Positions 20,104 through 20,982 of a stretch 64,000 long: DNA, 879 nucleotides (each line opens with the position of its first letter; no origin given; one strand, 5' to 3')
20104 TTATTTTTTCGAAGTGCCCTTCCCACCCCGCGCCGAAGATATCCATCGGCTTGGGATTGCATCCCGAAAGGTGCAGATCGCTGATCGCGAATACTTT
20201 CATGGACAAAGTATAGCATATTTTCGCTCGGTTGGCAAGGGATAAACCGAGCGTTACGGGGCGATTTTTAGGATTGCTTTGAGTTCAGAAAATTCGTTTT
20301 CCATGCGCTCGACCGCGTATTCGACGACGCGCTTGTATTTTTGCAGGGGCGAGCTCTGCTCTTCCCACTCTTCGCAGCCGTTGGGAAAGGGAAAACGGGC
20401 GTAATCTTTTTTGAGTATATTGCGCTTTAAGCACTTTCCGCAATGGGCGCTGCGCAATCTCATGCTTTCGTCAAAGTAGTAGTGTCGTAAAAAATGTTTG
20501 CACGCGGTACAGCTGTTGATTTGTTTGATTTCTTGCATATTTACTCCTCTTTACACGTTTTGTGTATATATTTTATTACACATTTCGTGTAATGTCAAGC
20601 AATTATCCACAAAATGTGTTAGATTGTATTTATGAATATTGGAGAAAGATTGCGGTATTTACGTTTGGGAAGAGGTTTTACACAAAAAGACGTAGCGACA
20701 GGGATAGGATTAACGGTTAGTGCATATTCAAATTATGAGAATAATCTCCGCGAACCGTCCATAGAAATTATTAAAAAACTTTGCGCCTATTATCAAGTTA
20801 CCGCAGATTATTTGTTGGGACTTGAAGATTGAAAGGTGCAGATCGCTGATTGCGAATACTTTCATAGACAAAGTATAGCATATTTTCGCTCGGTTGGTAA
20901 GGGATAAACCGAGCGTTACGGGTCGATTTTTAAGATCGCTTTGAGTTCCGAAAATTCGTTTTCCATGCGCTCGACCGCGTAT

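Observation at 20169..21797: Second locus of the same theme: a 662-bp tandem duplication carrying Cys-protein/HTH divergent pairs with mosaic identity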

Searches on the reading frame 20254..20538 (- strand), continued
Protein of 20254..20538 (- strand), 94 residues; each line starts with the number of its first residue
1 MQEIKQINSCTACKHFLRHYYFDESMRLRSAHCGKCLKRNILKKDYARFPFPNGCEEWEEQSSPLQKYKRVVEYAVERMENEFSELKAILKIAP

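Call 43: find_encoding_contigs(protein=P0188, flank=5000, max_places=5)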
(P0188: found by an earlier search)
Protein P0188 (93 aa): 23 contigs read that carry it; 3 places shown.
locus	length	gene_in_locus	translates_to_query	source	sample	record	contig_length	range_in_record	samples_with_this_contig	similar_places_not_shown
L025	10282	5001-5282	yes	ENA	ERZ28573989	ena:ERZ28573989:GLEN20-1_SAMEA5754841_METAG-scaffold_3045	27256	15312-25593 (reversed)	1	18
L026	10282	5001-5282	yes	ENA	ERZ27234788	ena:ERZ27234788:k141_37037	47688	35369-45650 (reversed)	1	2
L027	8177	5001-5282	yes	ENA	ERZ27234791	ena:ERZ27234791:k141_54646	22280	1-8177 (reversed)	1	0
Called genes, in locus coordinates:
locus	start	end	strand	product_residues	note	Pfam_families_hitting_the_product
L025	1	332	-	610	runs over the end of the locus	PF07136:DUF1385, PF17827:PrmC_N (weak), PF01170:UPF0020 (weak), PF01209:Ubie_methyltran (weak), PF05175:MTS, PF06325:PrmA, PF13649:Methyltransf_25, PF13847:Methyltransf_31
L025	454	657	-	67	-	PF01197:Ribosomal_L31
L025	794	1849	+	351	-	PF08240:ADH_N, PF00107:ADH_zinc_N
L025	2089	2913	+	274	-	PF08282:Hydrolase_3, PF00702:Hydrolase (weak), PF05116:S6PP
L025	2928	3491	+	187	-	PF00149:Metallophos, PF12850:Metallophos_2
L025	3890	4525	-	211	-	PF02677:QueH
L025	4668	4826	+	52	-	PF00301:Rubredoxin, PF21349:RUBY_RBDX (faint)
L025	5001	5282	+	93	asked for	-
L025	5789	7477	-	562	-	PF02837:Glyco_hydro_2_N (weak), PF22666:Glyco_hydro_2_N2, PF00703:Glyco_hydro_2 (weak), PF02836:Glyco_hydro_2_C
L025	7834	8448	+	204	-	-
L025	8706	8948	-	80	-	PF06257:VEG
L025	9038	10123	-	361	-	PF13472:Lipase_GDSL_2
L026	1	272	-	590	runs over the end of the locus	PF07136:DUF1385, PF17827:PrmC_N (weak), PF01170:UPF0020 (weak), PF01209:Ubie_methyltran (weak), PF05175:MTS, PF06325:PrmA, PF13847:Methyltransf_31, PF13649:Methyltransf_25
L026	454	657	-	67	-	PF01197:Ribosomal_L31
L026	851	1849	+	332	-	PF08240:ADH_N, PF00107:ADH_zinc_N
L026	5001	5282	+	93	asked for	-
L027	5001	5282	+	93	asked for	-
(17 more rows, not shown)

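Call 44: find_encoding_contigs(protein=P0158, flank=4000, max_places=6)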
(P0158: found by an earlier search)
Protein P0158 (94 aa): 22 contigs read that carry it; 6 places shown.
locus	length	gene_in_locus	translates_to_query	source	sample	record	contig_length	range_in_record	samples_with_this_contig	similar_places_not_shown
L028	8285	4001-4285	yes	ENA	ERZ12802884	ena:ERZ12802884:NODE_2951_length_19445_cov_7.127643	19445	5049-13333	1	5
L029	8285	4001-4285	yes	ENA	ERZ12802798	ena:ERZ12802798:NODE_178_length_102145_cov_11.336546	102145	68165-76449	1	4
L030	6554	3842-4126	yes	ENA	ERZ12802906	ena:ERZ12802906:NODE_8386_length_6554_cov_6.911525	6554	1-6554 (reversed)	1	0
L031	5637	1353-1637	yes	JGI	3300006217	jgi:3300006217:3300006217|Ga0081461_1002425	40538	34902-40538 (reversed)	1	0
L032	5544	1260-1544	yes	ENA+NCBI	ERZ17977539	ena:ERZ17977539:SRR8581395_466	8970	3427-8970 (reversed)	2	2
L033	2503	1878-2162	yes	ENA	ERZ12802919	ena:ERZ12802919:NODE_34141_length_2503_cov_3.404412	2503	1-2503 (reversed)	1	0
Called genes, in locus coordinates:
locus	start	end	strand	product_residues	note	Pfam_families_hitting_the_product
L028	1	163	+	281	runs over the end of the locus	-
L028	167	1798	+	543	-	PF12838:Fer4_7 (faint), PF13187:Fer4_9 (faint), PF13237:Fer4_10 (faint), PF00037:Fer4 (faint), PF12801:Fer4_5, PF00085:Thioredoxin, PF00578:AhpC-TSA, PF08534:Redoxin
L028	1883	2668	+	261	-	PF02397:Bac_transf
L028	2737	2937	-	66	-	PF12844:HTH_19, PF13560:HTH_31 (weak), PF13443:HTH_26 (weak), PF01381:HTH_3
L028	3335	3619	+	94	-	-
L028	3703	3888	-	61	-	PF01381:HTH_3, PF12844:HTH_19, PF13443:HTH_26 (weak), PF13560:HTH_31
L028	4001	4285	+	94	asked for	-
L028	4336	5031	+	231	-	PF00149:Metallophos, PF12850:Metallophos_2 (weak)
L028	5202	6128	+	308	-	PF02729:OTCace_N, PF00185:OTCace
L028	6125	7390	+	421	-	PF01979:Amidohydro_1, PF12890:DHOase, PF07969:Amidohydro_3 (weak)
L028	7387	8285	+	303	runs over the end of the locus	PF00215:OMPdecase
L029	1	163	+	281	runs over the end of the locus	-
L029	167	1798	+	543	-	PF12838:Fer4_7 (faint), PF13187:Fer4_9 (faint), PF13237:Fer4_10 (faint), PF00037:Fer4 (faint), PF12801:Fer4_5, PF00085:Thioredoxin, PF00578:AhpC-TSA, PF08534:Redoxin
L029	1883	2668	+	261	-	PF02397:Bac_transf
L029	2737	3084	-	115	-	PF13560:HTH_31 (weak), PF12844:HTH_19, PF13443:HTH_26 (weak), PF01381:HTH_3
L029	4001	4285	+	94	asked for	-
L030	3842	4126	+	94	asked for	-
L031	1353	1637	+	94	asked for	-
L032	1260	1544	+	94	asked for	-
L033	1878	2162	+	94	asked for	-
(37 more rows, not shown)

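Call 54: search_protein_families(library=padloc, proteins=[window:20254-20538:-], max_evalue=0.01)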
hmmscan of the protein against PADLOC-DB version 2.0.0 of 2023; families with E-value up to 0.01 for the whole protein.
window:20254-20538:- (94 aa): 0 families

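Call 55: search_solved_structures(query=A2, max_evalue=10)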
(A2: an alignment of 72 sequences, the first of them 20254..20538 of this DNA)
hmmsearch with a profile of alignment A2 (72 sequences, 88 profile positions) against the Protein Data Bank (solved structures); distinct sequences matched with E-value up to 10: 4.
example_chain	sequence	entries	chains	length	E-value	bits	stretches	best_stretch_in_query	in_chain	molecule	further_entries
1yod_A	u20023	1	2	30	0.25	14.7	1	53-80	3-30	water-solublized phospholamban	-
6dlc_A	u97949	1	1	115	2.4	11.5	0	60-86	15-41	Designed protein DHD1:234_A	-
5j0i_A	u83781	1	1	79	5.2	10.5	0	60-85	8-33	Designed protein 2L6HC3_12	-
6a9p_A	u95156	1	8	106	5.6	10.4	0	49-86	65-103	Glial fibrillary acidic protein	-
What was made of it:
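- On Any described zinc-ribbon or zinc-finger protein family (Pfam, NCBIfam, PDB): A PDB profile search gives a best E of 0.25, to a designed helix (call 55).
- Tried and rejected: A profile search of PDB sequences found nothing (call 55).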

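Call 59: fold_search(model_id=the predicted structure, library=viral)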
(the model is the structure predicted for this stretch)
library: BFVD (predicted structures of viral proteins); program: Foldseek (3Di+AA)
matches with E <= 10: 473; with E <= 0.001: 0
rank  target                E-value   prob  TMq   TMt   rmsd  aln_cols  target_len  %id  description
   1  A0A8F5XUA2            1.3e-01  0.63  0.30  0.17  15.8        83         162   13  Uncharacterized protein [Microvirus mar16]
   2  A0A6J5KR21            1.6e-01  0.47  0.25  0.34   8.3        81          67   10  Uncharacterized protein [uncultured Caudovirales phage]
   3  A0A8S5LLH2            1.7e-01  0.85  0.43  0.47   4.3        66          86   11  Uncharacterized protein [Siphoviridae sp. ctKcB20]
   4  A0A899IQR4            5.5e-01  0.09  0.16  0.08  25.4        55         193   16  (no name in the UniProt tables at hand)
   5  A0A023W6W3            5.9e-01  0.21  0.29  0.25  13.2        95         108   18  Putative split hinge connector of long tail fiber, distal connector [Serratia phage PS2]
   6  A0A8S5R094            7.2e-01  0.12  0.22  0.28   8.5        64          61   19  Uncharacterized protein [Siphoviridae sp. ctyvQ1]
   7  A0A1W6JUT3            9.4e-01  0.14  0.23  0.27  14.8        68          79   15  Uncharacterized protein [Vibrio phage pVco-5]
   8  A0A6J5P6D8            9.4e-01  0.08  0.19  0.12  15.1        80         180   12  Helix-turn-helix domain-containing protein [uncultured Caudovirales phage]
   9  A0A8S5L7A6            1.0e+00  0.20  0.25  0.35   5.4        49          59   22  Uncharacterized protein [CrAss-like virus sp. ctt4r3]
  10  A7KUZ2                1.0e+00  0.07  0.18  0.25  20.1        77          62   14  (no name in the UniProt tables at hand)
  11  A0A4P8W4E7            1.1e+00  0.15  0.31  0.22  13.1       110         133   17  (no name in the UniProt tables at hand)
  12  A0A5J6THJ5            1.1e+00  0.08  0.17  0.23  14.8        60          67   12  (no name in the UniProt tables at hand)
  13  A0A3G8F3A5            1.2e+00  0.11  0.20  0.19   9.9        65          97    8  (no name in the UniProt tables at hand)
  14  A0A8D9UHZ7            1.3e+00  0.21  0.20  0.14   8.5        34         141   20  (no name in the UniProt tables at hand)
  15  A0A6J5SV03            1.3e+00  0.20  0.33  0.36  10.8        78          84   15  Uncharacterized protein [uncultured Caudovirales phage]
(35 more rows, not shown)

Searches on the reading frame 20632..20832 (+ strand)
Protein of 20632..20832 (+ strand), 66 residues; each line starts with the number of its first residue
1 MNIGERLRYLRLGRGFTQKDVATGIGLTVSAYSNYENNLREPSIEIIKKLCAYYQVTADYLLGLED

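Call 6: search_protein_families(library=pfam, proteins=[window:20632-20832:+], max_evalue=0.1)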
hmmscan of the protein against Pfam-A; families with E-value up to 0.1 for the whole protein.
window:20632-20832:+ (66 aa): 4 families
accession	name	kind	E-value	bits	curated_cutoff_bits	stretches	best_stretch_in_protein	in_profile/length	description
PF01381.28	HTH_3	-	3.3e-17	62.7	23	1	7-61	1-55/55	Helix-turn-helix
PF12844.13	HTH_19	-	1.6e-12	47.6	30.2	1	4-65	1-62/64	Helix-turn-helix domain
PF13560.12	HTH_31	-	3.2e-11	43.8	27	1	3-59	2-59/64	Helix-turn-helix domain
PF13443.12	HTH_26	-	1.1e-06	29.2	22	1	6-64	1-60/63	Cro/C1-type HTH DNA-binding domain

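Call 9: search_protein_families(library=ncbifam, proteins=[window:20632-20832:+], max_evalue=1)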
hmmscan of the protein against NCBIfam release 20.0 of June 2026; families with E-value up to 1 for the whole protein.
window:20632-20832:+ (66 aa): 19 families
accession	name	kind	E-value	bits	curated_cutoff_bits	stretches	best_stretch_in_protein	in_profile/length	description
NF041951.1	phage_RstR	subfamily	6.3e-15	55.4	80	1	1-65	1-65/108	RstR family transcriptional repressor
NF052239.1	antitox_spr1629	equivalog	6.5e-09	35.4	335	1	1-61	1-61/377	spr1629 family repressor/antitoxin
NF047948.1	male_kill_WMK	equivalog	1.9e-06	27.6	300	1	2-60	5-63/300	WO male-killing family protein Wmk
NF007408.0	PRK09943.1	equivalog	7.1e-06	25.7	211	1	2-57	7-62/185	HTH-type transcriptional regulator PuuR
NF041575.1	antitoxPezA_Strep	equivalog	9e-06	25.7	290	1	3-58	2-57/158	type II toxin-antitoxin system antitoxin PezA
NF038139.1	Reg_Aceta_RamB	equivalog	0.00031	19.5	700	1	3-61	3-61/465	acetate metabolism transcriptional regulator RamB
NF007271.0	PRK09726.1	equivalog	0.00032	20.6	79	1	4-49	14-59/88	type II toxin-antitoxin system antitoxin HipB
TIGR03070.1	couple_hipB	subfamily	0.0015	18.4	71.65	1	2-47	2-47/58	type II toxin-antitoxin system Y4mF family antitoxin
NF007257.0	PRK09706.1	subfamily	0.0025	17.6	101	1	3-62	6-65/135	transcriptional repressor DicA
NF041677.1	trans_regClgR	equivalog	0.0032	17.5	170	1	3-58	9-64/113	transcriptional regulator ClgR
TIGR03830.1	CxxCG_CxxCG_HTH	subfamily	0.0033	17.2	61.8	1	4-48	67-111/127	type II TA system antitoxin MqsA family protein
NF006015.0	PRK08154.1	subfamily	0.0053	16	204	1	2-63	30-91/314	anaerobic benzoate catabolism transcriptional regulator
TIGR00270.2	TIGR00270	equivalog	0.0089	15.8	110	1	4-53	77-126/159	multiprotein bridging factor aMBF1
NF003162.0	PRK04140.1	equivalog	0.056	12.5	263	1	4-53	128-177/317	transcriptional regulator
NF046032.1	TransRegSlrRBacil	equivalog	0.068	13.2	250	1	3-60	2-60/149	HTH-type transcriptional regulator SlrR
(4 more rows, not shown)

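Call 10: search_protein_families(library=phrogs, proteins=[window:20632-20832:+], max_evalue=1)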
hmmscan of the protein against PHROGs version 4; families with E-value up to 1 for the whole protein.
window:20632-20832:+ (66 aa): 30 families (the best 25 are shown)
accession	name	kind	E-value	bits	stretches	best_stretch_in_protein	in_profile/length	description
phrog_8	-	transcription regulation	7.8e-22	79.2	1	1-66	75-140/346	transcriptional regulator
phrog_4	-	transcription regulation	1.1e-12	48.7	1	1-65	135-195/400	transcriptional repressor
phrog_3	-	transcription regulation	7.6e-12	46.7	1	1-64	87-148/430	transcriptional repressor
phrog_2967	-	transcription regulation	7.8e-11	42.9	1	2-65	10-73/225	transcriptional regulator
phrog_2439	-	transcription regulation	1.1e-09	38.6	1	3-63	8-68/367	transcriptional regulator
phrog_7241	-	transcription regulation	1.4e-08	35.8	1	7-62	66-121/122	transcriptional regulator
phrog_1373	-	transcription regulation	1.7e-08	35.7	1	3-59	64-120/166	transcriptional regulator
phrog_5823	-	transcription regulation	1.7e-08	35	1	1-63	5-68/404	transcriptional regulator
phrog_2328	-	transcription regulation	4.4e-06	27.5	1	3-62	16-75/128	transcriptional repressor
phrog_7396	-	unknown function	6e-06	27.1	1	3-65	16-81/227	-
phrog_147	-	transcription regulation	1.7e-05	26.1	1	1-51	3-54/100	transcriptional regulator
phrog_4836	-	transcription regulation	0.00012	22.7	1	2-47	75-121/194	CII-like regulator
phrog_9908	-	DNA, RNA and nucleotide metabolism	0.00041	20.6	1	4-57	15-68/282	DNA binding protein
phrog_6962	-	unknown function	0.00055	21.2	1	3-56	2-55/73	-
phrog_1994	-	DNA, RNA and nucleotide metabolism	0.0007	20.6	1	5-65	2-62/170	DNA binding protein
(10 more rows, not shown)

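Call 54: search_protein_families(library=padloc, proteins=[window:20632-20832:+], max_evalue=0.01)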
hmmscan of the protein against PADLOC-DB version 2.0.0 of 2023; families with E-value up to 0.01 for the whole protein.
window:20632-20832:+ (66 aa): 16 families
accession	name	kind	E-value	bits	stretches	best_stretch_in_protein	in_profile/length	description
PDLC02926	HTH_VI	-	1.4e-11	42.5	1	2-62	1-61/92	-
PDLC04142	capH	-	1.1e-10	40.5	1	2-64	6-68/103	capH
PDLC03954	RmrA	-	1.3e-10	38.7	1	4-63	12-71/380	-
PDLC03945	RmrA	-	3.9e-09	34.2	1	1-61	1-61/394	-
PDLC03947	RmrA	-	4.5e-09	33.6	1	3-61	12-70/383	-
PDLC03944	RmrA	-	5.5e-08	30.3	1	4-62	8-66/384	-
PDLC03951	RmrA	-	1.3e-07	29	1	4-62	10-68/400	-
PDLC03949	RmrA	-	7.5e-07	26.3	1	5-62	5-62/363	-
PDLC03952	RmrA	-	1.9e-05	21.7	1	3-57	23-77/395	-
PDLC03948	RmrA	-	4.1e-05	20.6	1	4-62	10-68/397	-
PDLC03955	RmrA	-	9.3e-05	19.8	1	6-60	24-78/371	-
PDLC03665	Control_protein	-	0.00048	18.3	1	3-62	9-69/77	control protein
PDLC03946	RmrA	-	0.00068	16.5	1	4-61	4-61/357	-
PDLC03956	RmrA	-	0.0012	16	1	3-62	9-69/399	-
PDLC03664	Control_protein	-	0.0022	16.4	1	3-53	14-64/74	control protein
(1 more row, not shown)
